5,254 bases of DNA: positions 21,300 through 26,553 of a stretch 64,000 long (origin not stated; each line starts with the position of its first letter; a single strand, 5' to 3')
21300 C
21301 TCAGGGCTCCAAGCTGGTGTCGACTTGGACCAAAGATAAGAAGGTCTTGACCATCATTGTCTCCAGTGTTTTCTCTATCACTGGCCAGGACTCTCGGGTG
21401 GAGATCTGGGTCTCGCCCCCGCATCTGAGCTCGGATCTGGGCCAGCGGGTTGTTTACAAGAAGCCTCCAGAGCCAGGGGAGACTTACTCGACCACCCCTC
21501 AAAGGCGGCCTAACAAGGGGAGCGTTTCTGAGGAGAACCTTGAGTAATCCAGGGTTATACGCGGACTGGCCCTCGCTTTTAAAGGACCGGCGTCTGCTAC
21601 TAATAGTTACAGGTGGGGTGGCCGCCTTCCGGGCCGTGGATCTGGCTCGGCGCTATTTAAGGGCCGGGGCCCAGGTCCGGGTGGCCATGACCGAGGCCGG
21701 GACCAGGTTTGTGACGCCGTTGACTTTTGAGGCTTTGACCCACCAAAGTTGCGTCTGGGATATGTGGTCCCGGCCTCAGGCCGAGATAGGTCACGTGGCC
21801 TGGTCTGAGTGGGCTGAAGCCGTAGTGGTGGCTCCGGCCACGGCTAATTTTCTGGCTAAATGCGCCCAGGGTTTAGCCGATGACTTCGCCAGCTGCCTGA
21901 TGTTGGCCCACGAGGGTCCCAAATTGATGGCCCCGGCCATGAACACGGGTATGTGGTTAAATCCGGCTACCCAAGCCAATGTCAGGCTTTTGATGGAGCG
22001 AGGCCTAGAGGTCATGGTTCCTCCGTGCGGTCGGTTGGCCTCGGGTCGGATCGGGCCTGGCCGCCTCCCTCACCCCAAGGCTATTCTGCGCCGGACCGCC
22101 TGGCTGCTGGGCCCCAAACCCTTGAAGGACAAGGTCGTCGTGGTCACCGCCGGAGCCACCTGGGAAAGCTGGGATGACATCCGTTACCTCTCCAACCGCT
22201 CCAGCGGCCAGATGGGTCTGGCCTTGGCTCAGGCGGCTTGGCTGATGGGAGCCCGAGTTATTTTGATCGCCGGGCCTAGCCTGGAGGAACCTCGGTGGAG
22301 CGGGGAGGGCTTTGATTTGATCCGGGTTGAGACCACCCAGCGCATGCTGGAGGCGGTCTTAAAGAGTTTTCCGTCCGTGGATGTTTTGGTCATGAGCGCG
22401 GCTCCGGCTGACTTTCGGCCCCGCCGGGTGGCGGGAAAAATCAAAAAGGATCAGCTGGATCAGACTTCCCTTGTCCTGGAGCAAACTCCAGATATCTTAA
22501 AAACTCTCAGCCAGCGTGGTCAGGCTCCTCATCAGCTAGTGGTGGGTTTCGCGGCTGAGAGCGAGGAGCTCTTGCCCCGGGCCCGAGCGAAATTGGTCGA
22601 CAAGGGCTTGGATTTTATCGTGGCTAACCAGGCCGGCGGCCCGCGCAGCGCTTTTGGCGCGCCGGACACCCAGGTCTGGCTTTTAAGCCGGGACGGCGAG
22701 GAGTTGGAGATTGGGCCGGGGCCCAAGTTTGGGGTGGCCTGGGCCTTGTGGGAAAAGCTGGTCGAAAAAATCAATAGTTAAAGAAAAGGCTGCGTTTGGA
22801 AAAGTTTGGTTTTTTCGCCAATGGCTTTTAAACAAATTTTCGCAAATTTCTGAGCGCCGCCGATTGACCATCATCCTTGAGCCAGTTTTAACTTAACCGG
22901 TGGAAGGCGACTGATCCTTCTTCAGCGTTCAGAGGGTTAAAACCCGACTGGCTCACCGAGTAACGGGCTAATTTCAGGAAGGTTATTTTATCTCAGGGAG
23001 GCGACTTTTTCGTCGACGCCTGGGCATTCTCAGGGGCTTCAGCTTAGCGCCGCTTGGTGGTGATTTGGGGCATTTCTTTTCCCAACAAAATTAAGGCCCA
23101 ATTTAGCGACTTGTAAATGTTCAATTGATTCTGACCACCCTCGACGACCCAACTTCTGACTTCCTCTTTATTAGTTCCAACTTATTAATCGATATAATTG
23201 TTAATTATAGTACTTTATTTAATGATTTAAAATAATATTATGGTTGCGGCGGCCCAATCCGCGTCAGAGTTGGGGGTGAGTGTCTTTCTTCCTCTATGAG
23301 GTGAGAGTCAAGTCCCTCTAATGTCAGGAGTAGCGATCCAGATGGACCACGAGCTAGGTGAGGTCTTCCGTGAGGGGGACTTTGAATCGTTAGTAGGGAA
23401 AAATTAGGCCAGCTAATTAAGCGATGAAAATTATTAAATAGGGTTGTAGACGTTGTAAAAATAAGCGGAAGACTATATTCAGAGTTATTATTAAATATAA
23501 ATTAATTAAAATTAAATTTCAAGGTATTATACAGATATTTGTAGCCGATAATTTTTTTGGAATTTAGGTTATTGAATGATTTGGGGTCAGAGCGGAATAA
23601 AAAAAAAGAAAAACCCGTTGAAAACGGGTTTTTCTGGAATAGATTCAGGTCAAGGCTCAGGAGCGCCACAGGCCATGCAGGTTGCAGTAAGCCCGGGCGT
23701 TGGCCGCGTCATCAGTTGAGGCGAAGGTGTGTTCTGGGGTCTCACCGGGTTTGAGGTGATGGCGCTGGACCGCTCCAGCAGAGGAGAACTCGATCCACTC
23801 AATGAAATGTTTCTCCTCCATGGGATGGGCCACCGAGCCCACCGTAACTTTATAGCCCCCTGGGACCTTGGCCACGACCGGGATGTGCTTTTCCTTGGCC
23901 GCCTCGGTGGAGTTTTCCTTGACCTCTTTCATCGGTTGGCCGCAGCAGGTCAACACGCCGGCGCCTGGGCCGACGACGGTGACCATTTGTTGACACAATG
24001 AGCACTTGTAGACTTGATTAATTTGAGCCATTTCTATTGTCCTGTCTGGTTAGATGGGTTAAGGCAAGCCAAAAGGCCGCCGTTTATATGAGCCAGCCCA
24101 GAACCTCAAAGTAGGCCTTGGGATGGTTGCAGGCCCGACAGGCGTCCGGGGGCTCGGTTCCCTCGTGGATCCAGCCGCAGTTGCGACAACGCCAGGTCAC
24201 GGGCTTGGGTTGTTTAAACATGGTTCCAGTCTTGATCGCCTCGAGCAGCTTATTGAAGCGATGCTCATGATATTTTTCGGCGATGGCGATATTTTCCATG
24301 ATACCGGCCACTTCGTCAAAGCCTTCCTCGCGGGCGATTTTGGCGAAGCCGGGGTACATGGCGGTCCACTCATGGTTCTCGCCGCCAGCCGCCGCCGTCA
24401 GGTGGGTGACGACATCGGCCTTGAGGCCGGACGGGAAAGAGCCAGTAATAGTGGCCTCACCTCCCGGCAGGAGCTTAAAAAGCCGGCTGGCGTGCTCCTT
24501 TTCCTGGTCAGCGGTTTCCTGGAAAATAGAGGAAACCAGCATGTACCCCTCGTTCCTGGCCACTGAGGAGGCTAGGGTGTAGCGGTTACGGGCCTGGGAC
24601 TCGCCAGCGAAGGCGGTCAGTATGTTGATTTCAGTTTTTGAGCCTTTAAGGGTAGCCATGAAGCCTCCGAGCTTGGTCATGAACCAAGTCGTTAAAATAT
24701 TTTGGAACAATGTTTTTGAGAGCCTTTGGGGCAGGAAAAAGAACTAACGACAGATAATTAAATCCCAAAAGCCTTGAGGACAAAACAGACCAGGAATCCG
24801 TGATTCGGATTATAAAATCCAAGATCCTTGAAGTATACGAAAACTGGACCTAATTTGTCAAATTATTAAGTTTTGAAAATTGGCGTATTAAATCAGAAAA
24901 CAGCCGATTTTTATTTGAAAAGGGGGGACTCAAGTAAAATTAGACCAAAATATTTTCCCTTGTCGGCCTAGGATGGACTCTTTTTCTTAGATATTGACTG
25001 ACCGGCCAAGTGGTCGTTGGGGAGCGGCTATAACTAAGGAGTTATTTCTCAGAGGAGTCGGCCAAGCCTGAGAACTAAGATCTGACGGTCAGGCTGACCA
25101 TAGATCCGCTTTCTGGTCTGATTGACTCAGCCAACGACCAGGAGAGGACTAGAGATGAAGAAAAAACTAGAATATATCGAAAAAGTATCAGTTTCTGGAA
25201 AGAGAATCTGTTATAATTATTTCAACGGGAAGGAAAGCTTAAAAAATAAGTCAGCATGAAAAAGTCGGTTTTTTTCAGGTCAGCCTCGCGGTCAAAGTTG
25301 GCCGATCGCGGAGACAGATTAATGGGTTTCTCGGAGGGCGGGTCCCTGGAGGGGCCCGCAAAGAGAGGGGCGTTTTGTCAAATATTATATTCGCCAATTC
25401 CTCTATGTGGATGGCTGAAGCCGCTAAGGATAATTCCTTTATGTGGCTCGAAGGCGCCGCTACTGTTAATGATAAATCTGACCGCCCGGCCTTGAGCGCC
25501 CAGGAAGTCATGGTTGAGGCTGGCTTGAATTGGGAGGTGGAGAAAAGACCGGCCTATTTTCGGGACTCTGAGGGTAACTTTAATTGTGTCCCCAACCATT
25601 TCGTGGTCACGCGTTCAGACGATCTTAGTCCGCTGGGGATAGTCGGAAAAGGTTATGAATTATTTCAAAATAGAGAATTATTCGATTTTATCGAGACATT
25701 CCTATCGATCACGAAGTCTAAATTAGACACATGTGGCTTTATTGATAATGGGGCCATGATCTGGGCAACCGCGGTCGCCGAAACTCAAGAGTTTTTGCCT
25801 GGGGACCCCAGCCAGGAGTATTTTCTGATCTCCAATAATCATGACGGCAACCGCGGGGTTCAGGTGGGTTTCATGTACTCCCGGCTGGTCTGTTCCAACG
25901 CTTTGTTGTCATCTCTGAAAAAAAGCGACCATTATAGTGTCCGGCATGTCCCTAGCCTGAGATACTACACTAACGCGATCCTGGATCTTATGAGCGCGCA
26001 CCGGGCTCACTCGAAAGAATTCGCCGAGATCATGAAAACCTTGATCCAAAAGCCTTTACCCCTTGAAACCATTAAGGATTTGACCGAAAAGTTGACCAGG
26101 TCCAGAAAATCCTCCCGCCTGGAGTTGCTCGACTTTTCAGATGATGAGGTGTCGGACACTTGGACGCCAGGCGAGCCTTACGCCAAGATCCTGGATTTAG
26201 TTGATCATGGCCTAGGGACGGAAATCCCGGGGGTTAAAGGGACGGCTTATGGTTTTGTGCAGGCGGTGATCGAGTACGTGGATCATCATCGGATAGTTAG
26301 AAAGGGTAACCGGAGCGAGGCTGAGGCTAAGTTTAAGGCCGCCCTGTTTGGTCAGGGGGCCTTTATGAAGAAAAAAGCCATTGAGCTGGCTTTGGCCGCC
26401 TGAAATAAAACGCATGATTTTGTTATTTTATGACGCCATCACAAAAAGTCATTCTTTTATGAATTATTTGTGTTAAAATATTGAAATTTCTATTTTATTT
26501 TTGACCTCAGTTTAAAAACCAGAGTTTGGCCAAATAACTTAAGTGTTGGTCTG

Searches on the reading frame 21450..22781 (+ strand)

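Call 74: search_protein_families(library=pfam, proteins=[window:21450-22781:+], max_evalue=0.0001)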
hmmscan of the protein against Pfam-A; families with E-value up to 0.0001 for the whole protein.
window:21450-22781:+ (443 aa): 2 families
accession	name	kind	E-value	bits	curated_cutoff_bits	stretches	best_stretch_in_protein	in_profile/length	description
PF04127.22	DFP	-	3.4e-60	203.5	22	1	225-412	1-186/186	DNA/pantothenate metabolism flavoprotein C-terminal domain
PF02441.25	Flavoprotein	-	1.8e-28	99.6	22.7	1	48-214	2-156/162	Flavoprotein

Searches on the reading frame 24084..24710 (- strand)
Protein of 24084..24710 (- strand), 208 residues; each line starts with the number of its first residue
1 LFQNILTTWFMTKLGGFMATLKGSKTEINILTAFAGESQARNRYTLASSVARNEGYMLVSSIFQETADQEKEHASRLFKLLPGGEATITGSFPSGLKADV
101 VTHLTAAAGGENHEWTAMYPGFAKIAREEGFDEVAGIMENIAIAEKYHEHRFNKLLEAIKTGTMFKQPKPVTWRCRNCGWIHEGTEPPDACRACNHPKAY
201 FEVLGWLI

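Call 74: search_protein_families(library=pfam, proteins=[window:24084-24710:-], max_evalue=0.0001)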
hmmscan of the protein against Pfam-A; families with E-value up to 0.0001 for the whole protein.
window:24084-24710:- (208 aa): 4 families
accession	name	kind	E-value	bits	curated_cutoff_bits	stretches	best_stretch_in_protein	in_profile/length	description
PF02915.23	Rubrerythrin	-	2e-24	87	22.8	1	30-156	3-137/137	Rubrerythrin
PF21349.2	RUBY_RBDX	-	9.3e-13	47.8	26.5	1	173-202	1-30/30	Rubrerythrin, rubredoxin-like domain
PF00210.30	Ferritin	-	1.2e-06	28.9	24.5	1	34-160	8-140/142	Ferritin-like domain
PF23458.2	DUF7130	-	4.8e-05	23.6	35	1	157-199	39-81/89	Domain of unknown function (DUF7130)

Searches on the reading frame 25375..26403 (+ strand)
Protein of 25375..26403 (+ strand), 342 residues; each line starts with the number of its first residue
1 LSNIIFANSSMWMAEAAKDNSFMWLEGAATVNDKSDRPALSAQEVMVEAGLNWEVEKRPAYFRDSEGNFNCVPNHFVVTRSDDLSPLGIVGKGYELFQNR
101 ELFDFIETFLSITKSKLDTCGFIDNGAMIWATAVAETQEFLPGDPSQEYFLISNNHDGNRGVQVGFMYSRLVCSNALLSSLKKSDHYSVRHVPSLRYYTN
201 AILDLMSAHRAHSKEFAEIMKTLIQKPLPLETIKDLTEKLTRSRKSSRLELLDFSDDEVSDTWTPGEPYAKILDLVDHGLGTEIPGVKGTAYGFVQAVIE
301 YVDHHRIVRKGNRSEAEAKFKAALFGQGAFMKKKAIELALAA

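Call 74: search_protein_families(library=pfam, proteins=[window:25375-26403:+], max_evalue=0.0001)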
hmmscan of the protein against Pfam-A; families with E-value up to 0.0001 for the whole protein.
window:25375-26403:+ (342 aa): 1 family
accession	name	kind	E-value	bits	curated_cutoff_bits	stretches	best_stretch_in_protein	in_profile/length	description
PF06067.16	DUF932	-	5.4e-33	115.1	23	1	86-322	1-225/227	Domain of unknown function (DUF932)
